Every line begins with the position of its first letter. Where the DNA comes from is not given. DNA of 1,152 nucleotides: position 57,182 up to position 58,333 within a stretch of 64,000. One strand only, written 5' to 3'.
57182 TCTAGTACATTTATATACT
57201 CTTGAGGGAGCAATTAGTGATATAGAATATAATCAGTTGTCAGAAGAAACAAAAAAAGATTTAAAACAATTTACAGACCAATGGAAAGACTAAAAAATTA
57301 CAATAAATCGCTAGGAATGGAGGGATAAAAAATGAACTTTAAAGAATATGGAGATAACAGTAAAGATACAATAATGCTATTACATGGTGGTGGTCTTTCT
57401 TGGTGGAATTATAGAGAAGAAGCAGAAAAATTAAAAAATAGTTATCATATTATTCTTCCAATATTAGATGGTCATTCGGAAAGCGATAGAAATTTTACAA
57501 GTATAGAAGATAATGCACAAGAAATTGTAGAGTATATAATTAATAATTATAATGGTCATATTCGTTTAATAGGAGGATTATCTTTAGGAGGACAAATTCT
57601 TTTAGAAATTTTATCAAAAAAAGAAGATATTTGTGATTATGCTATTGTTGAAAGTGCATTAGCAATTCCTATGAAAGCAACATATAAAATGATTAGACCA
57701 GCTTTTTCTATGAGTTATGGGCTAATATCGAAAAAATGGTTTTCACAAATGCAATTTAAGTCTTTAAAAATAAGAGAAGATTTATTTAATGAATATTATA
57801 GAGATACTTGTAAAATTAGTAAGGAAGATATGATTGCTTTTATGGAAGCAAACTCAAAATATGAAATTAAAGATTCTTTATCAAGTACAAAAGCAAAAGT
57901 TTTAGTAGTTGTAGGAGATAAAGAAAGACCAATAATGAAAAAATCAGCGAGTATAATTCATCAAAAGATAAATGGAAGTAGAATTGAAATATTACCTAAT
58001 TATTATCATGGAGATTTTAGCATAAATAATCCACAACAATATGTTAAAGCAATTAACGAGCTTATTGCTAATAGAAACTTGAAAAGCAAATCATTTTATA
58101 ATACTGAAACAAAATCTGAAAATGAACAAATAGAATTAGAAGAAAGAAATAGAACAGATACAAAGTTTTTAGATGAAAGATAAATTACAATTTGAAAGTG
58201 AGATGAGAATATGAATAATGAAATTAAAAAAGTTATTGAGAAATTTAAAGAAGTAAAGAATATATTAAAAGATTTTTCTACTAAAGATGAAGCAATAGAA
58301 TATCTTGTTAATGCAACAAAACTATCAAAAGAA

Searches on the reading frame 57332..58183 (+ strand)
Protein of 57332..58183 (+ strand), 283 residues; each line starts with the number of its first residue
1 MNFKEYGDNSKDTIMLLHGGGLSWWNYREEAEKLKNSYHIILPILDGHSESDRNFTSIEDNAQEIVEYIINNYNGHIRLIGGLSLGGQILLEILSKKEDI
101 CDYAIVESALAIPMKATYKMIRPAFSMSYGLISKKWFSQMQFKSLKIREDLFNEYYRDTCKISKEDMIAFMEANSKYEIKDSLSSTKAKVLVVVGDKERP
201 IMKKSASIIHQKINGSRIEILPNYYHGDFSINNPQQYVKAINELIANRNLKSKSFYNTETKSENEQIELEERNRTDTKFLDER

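Call 64: search_protein_families(library=pfam, proteins=[window:57332-58183:+], max_evalue=0.0001)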
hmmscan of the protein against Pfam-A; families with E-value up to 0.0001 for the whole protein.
window:57332-58183:+ (283 aa): 3 families
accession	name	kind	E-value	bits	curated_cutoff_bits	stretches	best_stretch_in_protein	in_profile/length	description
PF00561.26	Abhydrolase_1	-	6.2e-10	39.6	25.8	1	13-125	2-120/245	alpha/beta hydrolase fold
PF12146.15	Hydrolase_4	-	2.1e-07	30.9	27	1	9-226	2-232/239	Serine aminopeptidase, S33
PF12697.13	Abhydrolase_6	-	1.1e-06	30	26.3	1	15-238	2-215/217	Alpha/beta hydrolase family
